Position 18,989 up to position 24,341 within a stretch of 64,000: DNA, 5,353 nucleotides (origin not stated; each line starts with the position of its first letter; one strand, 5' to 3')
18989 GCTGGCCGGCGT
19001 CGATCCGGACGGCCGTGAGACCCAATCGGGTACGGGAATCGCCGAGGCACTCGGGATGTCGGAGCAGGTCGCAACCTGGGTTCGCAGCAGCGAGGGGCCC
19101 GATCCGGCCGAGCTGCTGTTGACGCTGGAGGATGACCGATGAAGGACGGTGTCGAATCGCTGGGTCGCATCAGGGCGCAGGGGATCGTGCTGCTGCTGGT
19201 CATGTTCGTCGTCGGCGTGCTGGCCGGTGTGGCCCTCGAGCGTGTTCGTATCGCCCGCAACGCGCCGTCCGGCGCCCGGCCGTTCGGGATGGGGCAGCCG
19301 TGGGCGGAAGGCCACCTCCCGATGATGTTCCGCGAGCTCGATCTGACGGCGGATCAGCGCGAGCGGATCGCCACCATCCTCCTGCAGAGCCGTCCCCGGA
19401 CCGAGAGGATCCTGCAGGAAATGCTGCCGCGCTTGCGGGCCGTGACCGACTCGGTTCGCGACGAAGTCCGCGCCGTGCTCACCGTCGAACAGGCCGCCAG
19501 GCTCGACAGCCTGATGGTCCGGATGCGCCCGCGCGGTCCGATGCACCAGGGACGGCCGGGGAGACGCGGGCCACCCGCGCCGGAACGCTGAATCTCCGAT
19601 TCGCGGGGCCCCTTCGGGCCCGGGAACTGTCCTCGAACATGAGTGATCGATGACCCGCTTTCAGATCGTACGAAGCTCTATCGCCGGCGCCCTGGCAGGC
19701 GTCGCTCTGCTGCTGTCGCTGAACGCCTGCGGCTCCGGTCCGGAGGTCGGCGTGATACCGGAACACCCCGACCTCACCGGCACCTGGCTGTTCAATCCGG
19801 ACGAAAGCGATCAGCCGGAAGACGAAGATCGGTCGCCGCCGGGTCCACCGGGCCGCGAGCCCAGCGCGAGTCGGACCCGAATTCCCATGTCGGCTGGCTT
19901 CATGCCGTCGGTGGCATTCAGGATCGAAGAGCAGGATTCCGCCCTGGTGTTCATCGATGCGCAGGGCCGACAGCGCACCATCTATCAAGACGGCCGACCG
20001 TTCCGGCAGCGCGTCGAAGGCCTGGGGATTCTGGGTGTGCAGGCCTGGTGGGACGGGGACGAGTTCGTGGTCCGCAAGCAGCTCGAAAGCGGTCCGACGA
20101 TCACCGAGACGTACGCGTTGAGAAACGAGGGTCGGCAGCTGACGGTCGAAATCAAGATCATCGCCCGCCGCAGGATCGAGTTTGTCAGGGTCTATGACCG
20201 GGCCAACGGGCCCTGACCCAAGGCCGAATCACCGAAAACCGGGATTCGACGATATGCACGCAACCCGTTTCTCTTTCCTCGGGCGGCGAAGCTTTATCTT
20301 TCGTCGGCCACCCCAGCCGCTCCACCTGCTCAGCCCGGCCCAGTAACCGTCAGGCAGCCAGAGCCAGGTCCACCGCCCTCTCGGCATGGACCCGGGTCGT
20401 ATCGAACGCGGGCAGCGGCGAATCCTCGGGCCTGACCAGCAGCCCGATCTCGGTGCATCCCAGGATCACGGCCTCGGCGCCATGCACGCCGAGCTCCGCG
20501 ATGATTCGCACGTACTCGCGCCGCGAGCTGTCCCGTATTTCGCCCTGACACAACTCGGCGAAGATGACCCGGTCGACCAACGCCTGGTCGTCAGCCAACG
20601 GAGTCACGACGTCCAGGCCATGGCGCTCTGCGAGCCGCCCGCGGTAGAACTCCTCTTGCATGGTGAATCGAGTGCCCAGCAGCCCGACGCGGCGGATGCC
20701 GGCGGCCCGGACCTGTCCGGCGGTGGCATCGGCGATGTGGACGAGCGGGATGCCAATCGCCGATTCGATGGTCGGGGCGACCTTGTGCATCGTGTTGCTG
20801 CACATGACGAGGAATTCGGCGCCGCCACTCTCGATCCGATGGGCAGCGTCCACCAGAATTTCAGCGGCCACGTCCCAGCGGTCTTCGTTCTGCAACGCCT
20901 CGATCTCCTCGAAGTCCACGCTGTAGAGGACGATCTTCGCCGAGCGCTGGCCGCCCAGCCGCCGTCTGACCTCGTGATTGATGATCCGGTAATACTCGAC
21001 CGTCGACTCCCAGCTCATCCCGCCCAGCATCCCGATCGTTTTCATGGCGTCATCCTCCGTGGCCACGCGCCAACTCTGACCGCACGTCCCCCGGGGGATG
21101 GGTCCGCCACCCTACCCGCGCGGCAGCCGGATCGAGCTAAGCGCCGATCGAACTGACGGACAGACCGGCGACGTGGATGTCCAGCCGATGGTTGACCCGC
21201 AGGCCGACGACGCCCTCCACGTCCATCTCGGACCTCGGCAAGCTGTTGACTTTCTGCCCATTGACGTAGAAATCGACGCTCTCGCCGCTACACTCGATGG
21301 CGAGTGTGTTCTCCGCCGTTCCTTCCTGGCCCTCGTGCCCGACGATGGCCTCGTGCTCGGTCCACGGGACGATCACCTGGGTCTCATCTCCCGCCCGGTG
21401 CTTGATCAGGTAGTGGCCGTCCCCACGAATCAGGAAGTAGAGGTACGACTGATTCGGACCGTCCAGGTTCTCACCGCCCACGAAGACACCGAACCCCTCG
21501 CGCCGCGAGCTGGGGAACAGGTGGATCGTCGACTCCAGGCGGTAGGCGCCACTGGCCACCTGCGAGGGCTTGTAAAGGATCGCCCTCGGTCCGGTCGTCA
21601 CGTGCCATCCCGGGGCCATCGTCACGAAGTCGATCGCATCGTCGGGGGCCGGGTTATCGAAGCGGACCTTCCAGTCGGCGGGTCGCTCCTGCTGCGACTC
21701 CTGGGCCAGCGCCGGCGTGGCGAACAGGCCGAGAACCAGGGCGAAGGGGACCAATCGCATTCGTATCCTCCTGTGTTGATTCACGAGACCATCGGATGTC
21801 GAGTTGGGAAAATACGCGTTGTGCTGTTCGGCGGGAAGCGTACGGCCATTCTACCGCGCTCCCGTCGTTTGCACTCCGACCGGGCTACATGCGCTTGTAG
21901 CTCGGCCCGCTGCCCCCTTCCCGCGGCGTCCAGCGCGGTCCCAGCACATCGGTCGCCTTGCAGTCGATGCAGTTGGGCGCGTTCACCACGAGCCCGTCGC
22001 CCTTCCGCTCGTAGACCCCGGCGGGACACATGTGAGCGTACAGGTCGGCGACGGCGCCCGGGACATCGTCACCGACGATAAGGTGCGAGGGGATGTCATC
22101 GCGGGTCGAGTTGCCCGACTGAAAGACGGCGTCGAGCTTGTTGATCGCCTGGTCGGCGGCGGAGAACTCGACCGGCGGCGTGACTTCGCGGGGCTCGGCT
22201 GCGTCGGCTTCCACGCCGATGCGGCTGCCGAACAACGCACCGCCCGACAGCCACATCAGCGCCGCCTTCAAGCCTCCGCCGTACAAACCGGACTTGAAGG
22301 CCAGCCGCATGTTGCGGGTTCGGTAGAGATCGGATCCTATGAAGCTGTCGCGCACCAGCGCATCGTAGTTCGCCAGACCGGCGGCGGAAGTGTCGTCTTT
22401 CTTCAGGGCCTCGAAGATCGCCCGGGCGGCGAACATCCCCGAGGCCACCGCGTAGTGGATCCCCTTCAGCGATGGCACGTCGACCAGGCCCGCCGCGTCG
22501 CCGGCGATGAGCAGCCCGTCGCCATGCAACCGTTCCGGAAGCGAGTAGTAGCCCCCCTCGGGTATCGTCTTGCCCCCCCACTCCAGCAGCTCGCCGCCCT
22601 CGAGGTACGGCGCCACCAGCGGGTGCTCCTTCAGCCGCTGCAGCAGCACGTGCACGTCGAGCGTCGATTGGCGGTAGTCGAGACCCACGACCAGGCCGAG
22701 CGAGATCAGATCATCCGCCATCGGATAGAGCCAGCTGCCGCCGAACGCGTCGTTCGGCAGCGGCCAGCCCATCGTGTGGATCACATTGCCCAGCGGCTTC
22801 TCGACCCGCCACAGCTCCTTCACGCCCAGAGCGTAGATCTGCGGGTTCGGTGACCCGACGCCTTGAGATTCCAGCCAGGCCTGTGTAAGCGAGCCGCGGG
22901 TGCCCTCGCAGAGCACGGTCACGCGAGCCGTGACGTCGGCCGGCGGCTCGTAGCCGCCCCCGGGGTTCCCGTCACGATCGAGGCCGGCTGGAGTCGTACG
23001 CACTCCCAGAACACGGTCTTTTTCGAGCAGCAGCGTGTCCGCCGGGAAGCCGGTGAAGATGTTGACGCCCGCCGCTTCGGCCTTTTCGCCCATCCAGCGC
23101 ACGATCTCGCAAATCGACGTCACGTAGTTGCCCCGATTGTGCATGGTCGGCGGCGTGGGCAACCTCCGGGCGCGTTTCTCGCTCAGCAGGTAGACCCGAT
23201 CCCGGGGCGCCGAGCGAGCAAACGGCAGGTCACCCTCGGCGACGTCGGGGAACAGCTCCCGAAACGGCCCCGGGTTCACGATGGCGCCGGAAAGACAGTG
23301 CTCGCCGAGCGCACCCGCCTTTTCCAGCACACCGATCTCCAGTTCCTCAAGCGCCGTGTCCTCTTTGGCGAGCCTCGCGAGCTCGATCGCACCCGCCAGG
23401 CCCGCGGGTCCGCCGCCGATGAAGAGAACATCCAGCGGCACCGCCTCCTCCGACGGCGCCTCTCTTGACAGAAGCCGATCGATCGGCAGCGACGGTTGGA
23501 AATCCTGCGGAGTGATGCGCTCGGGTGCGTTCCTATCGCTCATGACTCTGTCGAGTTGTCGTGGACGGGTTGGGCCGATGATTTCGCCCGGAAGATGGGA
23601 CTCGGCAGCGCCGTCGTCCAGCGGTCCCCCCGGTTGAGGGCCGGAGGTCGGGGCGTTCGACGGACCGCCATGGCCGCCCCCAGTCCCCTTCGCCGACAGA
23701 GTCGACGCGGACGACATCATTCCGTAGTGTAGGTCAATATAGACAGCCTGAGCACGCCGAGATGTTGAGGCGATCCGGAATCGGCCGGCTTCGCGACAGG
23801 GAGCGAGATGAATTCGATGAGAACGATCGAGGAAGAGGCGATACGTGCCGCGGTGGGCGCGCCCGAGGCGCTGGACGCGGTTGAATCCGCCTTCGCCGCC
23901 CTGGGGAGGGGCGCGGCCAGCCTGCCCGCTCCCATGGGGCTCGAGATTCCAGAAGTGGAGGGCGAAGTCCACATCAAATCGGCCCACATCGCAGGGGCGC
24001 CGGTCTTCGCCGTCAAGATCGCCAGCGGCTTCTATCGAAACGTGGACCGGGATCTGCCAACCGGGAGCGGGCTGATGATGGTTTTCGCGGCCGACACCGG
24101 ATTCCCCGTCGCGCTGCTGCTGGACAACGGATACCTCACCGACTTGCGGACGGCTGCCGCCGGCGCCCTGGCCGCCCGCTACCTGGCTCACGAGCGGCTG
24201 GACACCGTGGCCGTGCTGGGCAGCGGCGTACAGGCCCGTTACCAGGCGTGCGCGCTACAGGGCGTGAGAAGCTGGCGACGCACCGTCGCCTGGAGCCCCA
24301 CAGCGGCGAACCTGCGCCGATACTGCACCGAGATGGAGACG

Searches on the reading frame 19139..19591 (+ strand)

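Call 22: search_protein_families(library=pfam, proteins=[window:19139-19591:+], max_evalue=0.00001)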
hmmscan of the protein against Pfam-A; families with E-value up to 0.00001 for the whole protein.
window:19139-19591:+ (150 aa): 1 family
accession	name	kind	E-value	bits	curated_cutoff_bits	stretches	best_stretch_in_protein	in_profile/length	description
PF07813.17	LTXXQ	-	9.7e-06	26.7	24.3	0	56-96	2-41/100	LTXXQ motif family protein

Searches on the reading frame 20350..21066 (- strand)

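Call 22: search_protein_families(library=pfam, proteins=[window:20350-21066:-], max_evalue=0.00001)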
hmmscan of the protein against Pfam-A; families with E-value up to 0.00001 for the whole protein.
window:20350-21066:- (238 aa): 1 family
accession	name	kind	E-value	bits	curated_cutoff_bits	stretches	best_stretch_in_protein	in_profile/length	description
PF01177.27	Asp_Glu_race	-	5.9e-42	144.3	31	1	14-231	1-211/211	Asp/Glu/Hydantoin racemase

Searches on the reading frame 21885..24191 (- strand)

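Call 22: search_protein_families(library=pfam, proteins=[window:21885-24191:-], max_evalue=0.00001)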
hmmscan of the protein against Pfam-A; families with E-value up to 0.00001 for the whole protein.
window:21885-24191:- (768 aa): 4 families
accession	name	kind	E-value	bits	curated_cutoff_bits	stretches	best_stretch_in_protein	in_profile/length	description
PF21162.3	ETFQO_UQ-bd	-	8.1e-26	90.9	27.7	1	453-543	1-96/96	ETF-QO, ubiquinone-binding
PF05187.19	Fer4_ETF_QO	-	4.5e-09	36.8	24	1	684-766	6-104/104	Electron transfer flavoprotein-ubiquinone oxidoreductase, 4Fe-4S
PF01266.30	DAO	-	2.8e-06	27.5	27.9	0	359-523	147-296/353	FAD dependent oxidoreductase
PF00890.30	FAD_binding_2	-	9.8e-06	25.4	20.4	0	254-281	1-27/414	FAD binding domain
